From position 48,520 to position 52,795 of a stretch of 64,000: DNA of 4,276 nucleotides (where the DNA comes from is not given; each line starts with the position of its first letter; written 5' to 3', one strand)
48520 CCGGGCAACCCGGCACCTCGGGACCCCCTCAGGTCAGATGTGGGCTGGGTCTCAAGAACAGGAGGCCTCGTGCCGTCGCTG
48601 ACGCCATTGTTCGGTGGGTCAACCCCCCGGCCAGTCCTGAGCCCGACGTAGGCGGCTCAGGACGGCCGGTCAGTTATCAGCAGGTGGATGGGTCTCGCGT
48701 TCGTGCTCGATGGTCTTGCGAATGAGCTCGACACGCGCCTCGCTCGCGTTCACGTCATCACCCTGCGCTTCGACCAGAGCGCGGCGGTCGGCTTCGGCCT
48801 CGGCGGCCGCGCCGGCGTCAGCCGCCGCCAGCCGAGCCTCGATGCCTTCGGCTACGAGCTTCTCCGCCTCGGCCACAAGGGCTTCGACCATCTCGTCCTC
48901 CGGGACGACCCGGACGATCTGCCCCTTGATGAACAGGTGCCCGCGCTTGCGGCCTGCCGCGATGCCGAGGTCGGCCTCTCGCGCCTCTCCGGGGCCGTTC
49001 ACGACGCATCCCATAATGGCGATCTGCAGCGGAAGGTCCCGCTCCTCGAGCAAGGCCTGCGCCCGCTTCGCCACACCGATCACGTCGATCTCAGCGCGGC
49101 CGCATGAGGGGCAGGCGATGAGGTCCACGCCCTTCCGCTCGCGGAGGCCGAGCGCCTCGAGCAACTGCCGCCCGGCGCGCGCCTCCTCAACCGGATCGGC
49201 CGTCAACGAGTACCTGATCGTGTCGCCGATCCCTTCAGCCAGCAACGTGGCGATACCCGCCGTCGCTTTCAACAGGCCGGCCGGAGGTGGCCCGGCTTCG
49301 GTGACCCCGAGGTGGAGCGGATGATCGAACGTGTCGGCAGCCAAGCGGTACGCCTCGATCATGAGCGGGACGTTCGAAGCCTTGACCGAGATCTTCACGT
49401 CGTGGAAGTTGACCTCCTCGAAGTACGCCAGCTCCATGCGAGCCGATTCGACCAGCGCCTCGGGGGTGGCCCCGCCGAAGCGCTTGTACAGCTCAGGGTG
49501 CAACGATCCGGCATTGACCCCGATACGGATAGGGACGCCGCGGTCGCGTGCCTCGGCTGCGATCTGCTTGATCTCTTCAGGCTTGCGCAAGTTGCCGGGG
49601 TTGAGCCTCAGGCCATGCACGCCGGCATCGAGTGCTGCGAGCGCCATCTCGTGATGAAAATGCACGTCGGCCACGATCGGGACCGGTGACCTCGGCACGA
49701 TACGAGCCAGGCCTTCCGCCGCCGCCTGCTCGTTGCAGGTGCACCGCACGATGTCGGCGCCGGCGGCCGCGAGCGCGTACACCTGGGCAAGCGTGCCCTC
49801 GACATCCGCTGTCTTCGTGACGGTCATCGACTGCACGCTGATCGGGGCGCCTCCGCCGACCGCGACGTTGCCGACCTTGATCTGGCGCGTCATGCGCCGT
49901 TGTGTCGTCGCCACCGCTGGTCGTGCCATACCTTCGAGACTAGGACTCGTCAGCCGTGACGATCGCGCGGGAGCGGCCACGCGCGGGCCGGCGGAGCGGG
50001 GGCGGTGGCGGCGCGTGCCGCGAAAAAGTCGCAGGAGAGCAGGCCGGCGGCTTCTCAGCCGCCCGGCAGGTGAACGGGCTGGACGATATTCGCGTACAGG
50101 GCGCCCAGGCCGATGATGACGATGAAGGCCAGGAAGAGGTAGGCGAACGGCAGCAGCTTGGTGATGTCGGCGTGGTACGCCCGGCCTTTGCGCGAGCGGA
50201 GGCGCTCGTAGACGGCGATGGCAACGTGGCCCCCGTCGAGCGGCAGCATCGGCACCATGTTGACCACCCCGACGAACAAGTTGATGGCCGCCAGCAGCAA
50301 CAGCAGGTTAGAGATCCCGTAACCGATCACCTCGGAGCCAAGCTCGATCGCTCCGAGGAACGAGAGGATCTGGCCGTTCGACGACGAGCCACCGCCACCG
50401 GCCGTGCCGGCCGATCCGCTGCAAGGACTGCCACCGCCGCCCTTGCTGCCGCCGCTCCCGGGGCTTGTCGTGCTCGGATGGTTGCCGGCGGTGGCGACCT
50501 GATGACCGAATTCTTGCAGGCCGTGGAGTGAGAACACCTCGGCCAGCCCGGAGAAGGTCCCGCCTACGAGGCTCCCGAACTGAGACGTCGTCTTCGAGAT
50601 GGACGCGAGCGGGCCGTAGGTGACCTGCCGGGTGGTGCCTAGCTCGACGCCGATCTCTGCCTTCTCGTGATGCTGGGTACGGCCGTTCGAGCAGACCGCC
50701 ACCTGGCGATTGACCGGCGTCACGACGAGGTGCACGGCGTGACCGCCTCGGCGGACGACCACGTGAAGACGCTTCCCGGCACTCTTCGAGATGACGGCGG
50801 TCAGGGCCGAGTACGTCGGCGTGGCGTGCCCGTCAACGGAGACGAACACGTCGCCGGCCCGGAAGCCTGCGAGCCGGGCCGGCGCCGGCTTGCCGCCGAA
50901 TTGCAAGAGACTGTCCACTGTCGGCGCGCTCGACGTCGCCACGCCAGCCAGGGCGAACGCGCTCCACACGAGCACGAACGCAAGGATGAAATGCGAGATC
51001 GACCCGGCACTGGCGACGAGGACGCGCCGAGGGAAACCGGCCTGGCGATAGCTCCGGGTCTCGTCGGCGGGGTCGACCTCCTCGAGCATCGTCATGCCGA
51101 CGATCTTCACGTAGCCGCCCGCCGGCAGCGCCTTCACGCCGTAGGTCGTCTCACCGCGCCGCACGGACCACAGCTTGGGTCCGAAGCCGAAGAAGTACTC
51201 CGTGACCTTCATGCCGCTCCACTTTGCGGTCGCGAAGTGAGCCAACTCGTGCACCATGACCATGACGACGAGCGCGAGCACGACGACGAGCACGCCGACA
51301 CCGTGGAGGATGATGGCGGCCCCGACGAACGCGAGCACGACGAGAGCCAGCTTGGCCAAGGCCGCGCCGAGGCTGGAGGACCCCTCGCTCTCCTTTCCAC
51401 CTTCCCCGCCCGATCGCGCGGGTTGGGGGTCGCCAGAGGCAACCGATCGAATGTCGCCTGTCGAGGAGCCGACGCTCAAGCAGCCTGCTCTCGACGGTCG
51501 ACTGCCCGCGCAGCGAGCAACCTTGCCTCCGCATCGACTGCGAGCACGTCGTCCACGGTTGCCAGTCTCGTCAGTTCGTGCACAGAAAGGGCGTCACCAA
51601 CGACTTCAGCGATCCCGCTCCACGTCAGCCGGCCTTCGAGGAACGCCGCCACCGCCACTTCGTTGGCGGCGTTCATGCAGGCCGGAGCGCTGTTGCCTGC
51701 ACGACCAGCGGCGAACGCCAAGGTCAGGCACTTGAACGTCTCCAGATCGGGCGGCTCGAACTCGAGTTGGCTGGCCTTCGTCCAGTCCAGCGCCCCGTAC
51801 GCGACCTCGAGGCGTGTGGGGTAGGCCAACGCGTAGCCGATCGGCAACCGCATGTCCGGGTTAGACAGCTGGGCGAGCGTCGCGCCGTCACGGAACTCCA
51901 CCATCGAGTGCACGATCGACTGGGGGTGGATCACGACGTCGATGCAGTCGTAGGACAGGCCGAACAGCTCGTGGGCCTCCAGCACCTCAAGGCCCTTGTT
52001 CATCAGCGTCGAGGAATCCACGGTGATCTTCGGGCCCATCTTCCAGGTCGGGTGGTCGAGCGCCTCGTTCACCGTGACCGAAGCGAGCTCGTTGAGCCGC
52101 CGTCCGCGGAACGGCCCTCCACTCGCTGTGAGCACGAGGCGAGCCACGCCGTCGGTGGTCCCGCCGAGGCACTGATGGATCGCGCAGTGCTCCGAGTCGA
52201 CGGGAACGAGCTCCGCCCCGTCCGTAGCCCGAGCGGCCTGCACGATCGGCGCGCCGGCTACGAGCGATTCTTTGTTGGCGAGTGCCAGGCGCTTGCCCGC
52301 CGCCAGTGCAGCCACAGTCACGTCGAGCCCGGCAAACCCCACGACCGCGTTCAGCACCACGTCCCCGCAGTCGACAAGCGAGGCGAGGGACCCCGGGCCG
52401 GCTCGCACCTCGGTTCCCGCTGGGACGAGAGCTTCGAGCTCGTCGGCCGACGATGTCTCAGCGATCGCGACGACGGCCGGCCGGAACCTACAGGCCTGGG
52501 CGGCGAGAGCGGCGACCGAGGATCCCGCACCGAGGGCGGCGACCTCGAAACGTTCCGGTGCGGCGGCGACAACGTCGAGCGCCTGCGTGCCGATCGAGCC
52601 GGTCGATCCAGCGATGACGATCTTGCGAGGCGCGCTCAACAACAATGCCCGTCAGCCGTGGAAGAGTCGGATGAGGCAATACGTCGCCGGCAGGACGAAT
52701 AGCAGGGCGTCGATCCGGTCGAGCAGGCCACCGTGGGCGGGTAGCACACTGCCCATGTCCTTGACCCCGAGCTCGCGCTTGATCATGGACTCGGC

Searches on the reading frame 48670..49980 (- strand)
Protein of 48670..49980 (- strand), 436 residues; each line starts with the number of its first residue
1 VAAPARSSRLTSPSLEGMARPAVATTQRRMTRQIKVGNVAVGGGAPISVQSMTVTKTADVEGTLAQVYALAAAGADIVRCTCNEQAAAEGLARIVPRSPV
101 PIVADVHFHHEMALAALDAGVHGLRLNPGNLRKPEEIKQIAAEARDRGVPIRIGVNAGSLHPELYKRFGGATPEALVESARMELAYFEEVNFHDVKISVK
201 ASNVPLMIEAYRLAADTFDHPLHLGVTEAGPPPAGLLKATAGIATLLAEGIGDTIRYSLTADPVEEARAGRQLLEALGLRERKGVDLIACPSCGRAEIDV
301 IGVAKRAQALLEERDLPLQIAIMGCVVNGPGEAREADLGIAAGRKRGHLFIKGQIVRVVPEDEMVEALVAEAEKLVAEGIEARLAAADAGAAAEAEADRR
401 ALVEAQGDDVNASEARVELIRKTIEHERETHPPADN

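Call 88: search_protein_families(library=pfam, proteins=[window:48670-49980:-], max_evalue=0.00001)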
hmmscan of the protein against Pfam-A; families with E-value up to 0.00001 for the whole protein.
window:48670-49980:- (436 aa): 1 family
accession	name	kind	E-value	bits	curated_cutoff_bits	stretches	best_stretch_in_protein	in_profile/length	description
PF04551.19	GcpE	-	9.4e-134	446.2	32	1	31-373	1-342/343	GcpE protein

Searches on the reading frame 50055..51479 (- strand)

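Call 88: search_protein_families(library=pfam, proteins=[window:50055-51479:-], max_evalue=0.00001)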
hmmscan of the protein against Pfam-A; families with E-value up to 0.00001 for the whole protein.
window:50055-51479:- (474 aa): 2 families
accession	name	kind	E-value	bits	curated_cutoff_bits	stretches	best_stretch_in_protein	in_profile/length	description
PF02163.28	Peptidase_M50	-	3.1e-40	138.3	27.2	2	67-318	3-136/221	Peptidase family M50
PF17820.7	PDZ_6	-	7.2e-07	29.3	27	1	199-244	9-54/54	PDZ domain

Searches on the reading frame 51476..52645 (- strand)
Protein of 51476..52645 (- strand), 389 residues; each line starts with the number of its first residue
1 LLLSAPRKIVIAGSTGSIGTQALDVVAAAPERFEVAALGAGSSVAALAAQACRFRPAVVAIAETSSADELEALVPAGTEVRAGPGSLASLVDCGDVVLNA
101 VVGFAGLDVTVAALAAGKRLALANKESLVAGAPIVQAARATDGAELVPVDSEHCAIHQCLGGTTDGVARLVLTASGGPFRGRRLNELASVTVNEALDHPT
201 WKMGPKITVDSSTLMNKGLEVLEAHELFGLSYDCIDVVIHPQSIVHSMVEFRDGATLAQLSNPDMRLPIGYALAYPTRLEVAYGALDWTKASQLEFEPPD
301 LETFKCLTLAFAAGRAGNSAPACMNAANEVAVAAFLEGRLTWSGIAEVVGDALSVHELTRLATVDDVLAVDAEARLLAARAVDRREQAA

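Call 88: search_protein_families(library=pfam, proteins=[window:51476-52645:-], max_evalue=0.00001)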
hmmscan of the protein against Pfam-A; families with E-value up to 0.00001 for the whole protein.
window:51476-52645:- (389 aa): 3 families
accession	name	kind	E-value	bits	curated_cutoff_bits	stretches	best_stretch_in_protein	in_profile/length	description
PF13288.12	DXPR_C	-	3.9e-39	133.9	27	1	260-375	1-113/115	DXP reductoisomerase C-terminal domain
PF08436.17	DXP_redisom_C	-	1.3e-36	125.1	26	1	146-228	1-84/84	1-deoxy-D-xylulose 5-phosphate reductoisomerase C-terminal domain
PF02670.22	DXP_reductoisom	-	4.5e-35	121.6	21.7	1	9-131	1-128/129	1-deoxy-D-xylulose 5-phosphate reductoisomerase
